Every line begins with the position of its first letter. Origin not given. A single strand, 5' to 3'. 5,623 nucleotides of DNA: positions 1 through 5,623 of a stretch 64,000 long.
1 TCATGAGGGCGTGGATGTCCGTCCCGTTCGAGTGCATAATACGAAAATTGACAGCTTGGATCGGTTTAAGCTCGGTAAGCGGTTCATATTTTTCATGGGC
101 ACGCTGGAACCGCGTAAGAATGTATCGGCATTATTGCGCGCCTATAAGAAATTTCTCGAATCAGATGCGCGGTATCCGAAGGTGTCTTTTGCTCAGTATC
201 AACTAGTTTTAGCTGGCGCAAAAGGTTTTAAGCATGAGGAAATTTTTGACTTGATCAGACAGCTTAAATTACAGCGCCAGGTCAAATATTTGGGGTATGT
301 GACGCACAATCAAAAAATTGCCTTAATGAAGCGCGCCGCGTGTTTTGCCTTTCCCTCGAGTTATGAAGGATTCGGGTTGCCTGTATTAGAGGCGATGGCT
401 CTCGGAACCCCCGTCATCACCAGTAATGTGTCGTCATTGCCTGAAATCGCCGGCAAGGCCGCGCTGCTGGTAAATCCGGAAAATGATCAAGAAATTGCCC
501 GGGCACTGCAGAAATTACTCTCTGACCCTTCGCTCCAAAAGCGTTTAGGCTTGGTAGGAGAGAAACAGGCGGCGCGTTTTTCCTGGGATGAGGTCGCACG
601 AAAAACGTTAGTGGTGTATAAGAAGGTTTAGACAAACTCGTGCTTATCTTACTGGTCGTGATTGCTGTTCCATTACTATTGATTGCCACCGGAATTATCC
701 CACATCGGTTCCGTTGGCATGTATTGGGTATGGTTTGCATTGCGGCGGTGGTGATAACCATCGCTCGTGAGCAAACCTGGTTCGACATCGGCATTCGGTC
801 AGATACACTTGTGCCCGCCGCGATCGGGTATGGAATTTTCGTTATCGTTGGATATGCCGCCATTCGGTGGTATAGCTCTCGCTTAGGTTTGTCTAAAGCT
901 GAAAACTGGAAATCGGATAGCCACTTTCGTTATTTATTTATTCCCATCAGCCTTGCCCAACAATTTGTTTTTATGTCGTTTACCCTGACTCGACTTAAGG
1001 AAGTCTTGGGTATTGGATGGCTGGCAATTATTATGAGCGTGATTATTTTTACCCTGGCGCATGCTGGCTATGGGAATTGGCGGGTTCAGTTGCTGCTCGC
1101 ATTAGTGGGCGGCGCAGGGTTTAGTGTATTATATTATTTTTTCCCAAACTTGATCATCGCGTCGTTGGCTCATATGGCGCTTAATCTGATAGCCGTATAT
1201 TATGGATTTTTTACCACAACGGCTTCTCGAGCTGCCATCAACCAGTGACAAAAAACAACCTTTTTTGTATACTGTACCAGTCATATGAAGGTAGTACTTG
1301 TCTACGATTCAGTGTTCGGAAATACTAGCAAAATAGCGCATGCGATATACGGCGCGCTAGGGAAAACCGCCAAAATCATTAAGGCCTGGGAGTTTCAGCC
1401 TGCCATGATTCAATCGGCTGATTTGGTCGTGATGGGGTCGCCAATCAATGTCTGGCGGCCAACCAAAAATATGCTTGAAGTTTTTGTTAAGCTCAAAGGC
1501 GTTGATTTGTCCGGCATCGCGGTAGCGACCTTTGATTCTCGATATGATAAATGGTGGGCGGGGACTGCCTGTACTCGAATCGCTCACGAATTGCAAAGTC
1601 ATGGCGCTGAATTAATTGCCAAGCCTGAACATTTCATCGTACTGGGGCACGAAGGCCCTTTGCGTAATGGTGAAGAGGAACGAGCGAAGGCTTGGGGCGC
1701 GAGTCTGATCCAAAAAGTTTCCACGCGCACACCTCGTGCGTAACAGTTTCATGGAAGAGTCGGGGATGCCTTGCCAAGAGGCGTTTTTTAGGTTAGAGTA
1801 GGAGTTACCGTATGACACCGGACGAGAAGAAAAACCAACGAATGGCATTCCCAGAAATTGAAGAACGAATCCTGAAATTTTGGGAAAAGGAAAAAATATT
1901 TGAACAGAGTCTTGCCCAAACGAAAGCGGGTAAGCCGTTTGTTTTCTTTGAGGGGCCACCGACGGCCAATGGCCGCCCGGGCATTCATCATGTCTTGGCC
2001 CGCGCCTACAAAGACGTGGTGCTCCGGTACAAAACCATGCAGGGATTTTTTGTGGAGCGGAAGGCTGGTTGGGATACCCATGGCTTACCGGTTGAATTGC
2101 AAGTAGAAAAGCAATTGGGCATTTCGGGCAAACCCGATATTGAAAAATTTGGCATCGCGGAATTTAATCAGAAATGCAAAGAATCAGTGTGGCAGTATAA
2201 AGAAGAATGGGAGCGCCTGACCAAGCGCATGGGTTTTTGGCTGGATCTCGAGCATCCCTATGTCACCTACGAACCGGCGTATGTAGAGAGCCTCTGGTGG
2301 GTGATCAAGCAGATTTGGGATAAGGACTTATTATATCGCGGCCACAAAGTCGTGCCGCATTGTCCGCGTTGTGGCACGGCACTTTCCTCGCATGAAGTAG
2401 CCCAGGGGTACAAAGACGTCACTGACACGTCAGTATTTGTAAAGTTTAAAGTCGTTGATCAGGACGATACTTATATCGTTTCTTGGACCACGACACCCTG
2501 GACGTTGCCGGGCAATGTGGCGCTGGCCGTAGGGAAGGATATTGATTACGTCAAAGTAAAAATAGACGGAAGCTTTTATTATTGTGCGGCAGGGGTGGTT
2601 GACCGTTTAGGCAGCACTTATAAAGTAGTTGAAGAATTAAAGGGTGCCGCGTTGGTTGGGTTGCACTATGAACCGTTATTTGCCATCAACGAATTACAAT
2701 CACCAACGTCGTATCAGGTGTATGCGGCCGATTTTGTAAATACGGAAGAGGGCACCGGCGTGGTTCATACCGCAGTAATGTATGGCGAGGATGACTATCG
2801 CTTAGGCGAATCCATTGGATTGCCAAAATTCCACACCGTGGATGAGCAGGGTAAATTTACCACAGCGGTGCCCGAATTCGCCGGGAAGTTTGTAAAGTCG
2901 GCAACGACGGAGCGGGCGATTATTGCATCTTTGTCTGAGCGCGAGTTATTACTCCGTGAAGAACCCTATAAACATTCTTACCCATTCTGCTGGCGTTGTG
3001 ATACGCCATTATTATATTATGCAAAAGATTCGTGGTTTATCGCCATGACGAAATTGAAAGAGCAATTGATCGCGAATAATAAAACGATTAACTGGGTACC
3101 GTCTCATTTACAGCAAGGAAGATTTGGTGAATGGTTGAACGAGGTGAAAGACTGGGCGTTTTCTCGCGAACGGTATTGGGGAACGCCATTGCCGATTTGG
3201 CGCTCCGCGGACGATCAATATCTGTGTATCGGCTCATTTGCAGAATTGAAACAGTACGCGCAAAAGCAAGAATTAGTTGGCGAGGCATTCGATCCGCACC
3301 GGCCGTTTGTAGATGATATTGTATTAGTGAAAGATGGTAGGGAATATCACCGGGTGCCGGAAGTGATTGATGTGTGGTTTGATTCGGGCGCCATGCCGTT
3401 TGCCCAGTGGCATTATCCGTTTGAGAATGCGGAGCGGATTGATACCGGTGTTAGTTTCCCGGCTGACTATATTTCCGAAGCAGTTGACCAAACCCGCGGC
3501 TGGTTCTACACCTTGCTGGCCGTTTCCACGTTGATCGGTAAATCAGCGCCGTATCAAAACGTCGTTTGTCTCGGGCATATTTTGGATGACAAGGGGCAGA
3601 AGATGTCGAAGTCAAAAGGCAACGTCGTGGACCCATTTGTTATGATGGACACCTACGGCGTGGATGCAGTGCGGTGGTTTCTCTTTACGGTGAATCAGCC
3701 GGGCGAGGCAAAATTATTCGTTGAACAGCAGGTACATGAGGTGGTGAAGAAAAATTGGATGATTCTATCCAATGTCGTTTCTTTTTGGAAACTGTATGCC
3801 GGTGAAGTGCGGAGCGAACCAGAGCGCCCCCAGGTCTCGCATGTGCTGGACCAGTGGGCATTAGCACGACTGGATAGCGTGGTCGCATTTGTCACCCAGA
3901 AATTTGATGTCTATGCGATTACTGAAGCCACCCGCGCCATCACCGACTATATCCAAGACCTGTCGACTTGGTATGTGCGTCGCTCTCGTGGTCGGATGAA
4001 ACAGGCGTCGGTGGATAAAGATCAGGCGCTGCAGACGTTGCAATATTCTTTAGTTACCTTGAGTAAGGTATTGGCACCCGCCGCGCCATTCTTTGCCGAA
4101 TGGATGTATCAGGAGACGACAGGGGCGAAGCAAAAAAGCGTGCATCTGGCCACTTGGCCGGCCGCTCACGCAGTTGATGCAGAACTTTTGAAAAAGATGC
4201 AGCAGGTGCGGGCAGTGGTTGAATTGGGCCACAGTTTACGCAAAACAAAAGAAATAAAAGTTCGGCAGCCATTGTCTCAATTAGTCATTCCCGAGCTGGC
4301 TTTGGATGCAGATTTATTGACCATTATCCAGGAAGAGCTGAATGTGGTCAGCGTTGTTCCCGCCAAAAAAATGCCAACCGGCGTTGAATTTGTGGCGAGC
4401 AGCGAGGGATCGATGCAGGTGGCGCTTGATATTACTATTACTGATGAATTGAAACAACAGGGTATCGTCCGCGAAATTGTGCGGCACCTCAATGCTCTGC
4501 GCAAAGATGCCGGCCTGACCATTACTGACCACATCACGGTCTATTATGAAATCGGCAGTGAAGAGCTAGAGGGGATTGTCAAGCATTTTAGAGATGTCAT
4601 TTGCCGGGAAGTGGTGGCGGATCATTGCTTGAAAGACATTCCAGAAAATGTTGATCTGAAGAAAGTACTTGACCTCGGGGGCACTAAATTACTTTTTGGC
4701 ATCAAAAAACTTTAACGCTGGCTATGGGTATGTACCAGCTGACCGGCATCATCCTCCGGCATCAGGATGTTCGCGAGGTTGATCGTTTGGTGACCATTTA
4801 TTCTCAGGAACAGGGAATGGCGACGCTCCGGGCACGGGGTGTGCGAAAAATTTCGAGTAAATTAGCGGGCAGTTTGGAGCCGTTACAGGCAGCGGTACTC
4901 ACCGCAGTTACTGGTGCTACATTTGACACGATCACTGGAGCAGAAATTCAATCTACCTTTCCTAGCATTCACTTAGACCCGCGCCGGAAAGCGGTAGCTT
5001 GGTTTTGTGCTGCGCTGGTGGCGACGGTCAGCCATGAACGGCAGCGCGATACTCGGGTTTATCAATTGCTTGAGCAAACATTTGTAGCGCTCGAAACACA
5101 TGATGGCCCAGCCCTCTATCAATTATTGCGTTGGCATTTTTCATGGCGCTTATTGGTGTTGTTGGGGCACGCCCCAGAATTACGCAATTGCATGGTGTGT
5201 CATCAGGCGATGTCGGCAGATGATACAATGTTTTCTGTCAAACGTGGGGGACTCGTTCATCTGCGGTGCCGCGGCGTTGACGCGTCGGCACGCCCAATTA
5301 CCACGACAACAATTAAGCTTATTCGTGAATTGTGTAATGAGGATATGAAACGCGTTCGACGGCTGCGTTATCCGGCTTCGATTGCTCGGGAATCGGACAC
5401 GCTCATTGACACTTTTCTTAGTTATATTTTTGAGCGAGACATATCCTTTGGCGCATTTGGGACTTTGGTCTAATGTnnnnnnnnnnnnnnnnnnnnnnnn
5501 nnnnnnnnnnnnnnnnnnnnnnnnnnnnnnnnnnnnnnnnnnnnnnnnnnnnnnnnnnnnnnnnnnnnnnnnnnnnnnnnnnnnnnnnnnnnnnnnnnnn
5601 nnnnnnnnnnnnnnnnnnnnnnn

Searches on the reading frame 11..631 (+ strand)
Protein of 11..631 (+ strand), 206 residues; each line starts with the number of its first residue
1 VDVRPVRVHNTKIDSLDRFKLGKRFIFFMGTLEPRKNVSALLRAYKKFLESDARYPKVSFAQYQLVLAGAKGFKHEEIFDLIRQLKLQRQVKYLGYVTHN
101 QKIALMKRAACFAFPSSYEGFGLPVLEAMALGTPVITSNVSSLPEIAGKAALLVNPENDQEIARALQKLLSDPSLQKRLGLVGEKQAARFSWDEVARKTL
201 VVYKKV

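Call 70: search_protein_families(library=pfam, proteins=[window:11-631:+], max_evalue=0.0001)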
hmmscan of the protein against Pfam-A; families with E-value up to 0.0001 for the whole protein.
window:11-631:+ (206 aa): 4 families
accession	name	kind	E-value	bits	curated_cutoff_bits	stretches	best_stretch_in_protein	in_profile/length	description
PF00534.26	Glycos_transf_1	-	4.1e-40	137.6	26.4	1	19-180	11-166/172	Glycosyl transferases group 1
PF13692.12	Glyco_trans_1_4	-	2.8e-30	105.9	27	1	25-172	3-142/142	Glycosyl transferases group 1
PF20706.3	GT4-conflict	-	1.4e-13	51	26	1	22-198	196-384/385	Family 4 Glycosyltransferase in conflict systems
PF13524.12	Glyco_trans_1_2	-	1.5e-06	28.7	25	1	64-197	16-140/144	Glycosyl transferase-like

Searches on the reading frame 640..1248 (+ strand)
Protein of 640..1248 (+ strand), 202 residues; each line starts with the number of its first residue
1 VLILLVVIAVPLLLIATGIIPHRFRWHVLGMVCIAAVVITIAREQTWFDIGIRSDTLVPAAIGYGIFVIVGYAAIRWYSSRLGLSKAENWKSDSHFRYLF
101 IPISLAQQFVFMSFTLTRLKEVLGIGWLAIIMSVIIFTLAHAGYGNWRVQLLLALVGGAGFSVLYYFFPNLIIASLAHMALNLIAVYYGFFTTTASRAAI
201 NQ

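Call 70: search_protein_families(library=pfam, proteins=[window:640-1248:+], max_evalue=0.0001)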
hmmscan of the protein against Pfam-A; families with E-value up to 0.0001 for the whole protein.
window:640-1248:+ (202 aa): 1 family
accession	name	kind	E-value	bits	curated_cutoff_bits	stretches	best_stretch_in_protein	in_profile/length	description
PF02517.21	Rce1-like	-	4.9e-08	33.6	22.4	1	101-184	13-93/93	Type II CAAX prenyl endopeptidase Rce1-like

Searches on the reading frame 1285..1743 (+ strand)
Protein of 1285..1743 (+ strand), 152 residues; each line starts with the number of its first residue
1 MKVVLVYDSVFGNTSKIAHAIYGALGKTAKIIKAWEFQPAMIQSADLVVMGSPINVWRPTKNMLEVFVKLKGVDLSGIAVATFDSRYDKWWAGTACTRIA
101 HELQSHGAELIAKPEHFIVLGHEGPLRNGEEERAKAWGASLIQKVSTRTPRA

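Call 70: search_protein_families(library=pfam, proteins=[window:1285-1743:+], max_evalue=0.0001)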
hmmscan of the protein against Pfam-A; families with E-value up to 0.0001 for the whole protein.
window:1285-1743:+ (152 aa): 3 families
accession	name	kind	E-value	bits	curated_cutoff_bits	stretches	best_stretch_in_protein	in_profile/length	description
PF12641.12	Flavodoxin_3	-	7.2e-08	32.8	27.5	1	5-104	2-98/160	Flavodoxin domain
PF00258.30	Flavodoxin_1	-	3.5e-06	27.7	25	1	5-137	1-143/143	Flavodoxin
PF12724.12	Flavodoxin_5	-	7.9e-06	26.7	27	1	5-83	2-81/145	Flavodoxin domain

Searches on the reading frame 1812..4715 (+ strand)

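Call 70: search_protein_families(library=pfam, proteins=[window:1812-4715:+], max_evalue=0.0001)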
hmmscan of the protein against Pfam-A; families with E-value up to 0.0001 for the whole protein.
window:1812-4715:+ (967 aa): 4 families
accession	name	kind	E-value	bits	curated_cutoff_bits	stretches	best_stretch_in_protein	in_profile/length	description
PF00133.28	tRNA-synt_1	-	1.4e-127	426.4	22.7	1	20-627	2-405/414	tRNA synthetases class I (I, L, M and V)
PF08264.19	Anticodon_1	-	2.8e-28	99.1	25.1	1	680-822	1-145/148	Anticodon-binding domain of tRNA ligase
PF19302.4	DUF5915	-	8.5e-22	78.1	27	1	860-965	92-193/195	Domain of unknown function (DUF5915)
PF09334.17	tRNA-synt_1g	-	1.3e-16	60.9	20.1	1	565-645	295-375/391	tRNA synthetases class I (M)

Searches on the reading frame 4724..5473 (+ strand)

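Call 70: search_protein_families(library=pfam, proteins=[window:4724-5473:+], max_evalue=0.0001)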
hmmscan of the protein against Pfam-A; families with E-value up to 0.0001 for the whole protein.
window:4724-5473:+ (249 aa): 2 families
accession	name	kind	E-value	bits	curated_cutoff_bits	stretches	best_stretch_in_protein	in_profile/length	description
PF02565.21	RecO_C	-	3.1e-21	76.2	22.1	1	84-234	2-147/157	Recombination protein O C terminal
PF11967.14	RecO_N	-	1.5e-15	57.4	27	1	1-78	1-79/80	Recombination protein O N terminal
